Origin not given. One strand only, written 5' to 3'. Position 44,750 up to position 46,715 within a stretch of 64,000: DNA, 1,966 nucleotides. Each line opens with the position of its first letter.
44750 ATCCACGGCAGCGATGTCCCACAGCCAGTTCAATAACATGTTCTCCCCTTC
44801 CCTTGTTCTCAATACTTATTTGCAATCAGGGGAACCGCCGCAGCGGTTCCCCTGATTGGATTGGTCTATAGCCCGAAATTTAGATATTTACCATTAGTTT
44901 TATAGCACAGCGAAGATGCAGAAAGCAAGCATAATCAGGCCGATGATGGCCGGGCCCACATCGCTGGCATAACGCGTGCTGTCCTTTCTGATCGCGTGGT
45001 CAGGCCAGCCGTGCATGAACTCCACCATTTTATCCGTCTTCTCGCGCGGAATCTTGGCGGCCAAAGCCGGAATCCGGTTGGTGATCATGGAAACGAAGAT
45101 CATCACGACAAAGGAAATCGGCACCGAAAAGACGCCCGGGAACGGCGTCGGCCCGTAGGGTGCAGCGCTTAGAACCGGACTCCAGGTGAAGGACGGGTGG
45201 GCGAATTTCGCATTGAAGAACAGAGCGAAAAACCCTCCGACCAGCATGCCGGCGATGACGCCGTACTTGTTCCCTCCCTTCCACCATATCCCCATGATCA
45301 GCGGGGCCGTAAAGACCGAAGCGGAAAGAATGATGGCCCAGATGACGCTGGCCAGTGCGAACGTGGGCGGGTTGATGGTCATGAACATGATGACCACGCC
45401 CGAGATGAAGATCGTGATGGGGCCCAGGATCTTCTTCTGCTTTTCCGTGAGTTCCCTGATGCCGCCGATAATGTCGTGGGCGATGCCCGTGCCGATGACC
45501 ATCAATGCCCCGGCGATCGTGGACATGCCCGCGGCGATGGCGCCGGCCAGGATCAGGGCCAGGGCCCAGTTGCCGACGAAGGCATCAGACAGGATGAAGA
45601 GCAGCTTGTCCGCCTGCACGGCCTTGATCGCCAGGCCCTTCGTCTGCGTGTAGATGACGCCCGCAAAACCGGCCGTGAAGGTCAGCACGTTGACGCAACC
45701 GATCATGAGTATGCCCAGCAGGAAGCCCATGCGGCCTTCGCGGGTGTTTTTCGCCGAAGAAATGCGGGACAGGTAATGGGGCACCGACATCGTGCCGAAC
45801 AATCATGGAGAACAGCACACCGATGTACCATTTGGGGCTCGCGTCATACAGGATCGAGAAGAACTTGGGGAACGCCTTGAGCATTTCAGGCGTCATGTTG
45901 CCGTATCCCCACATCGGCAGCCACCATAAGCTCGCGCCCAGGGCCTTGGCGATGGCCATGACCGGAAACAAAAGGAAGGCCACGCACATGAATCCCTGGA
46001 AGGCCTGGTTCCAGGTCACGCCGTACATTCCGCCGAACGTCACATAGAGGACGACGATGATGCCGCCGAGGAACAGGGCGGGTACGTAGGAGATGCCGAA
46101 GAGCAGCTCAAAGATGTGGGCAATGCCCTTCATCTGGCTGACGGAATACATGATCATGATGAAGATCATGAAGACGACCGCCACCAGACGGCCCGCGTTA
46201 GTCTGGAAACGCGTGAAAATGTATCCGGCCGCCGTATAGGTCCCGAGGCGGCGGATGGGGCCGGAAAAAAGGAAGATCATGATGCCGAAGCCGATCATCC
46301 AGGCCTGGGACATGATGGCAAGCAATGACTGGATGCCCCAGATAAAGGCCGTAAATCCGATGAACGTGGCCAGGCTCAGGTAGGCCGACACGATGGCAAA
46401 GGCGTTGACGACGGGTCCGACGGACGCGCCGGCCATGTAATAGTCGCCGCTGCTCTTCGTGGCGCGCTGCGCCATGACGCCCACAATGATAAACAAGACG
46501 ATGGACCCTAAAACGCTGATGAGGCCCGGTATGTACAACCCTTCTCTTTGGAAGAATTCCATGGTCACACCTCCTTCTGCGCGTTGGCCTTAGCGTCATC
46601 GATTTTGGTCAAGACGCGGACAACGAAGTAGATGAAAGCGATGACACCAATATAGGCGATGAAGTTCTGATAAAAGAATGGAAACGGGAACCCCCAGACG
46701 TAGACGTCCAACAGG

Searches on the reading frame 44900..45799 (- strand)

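Call 47: search_protein_families(library=pfam, proteins=[window:44900-45799:-], max_evalue=0.00001)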
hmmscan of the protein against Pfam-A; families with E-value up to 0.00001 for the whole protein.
window:44900-45799:- (299 aa): 1 family
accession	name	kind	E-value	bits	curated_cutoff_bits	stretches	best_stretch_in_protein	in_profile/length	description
PF00474.23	SSF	-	1.1e-17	64.5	22.8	1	1-188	213-406/406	Sodium:solute symporter family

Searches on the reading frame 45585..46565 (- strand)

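Call 48: search_protein_families(library=pfam, proteins=[window:45585-46565:-], max_evalue=0.00001)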
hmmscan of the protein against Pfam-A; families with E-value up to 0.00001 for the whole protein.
window:45585-46565:- (326 aa): 1 family
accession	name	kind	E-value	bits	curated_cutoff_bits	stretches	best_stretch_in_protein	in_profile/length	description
PF00474.23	SSF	-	8.4e-23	81.3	22.8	1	42-210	1-171/406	Sodium:solute symporter family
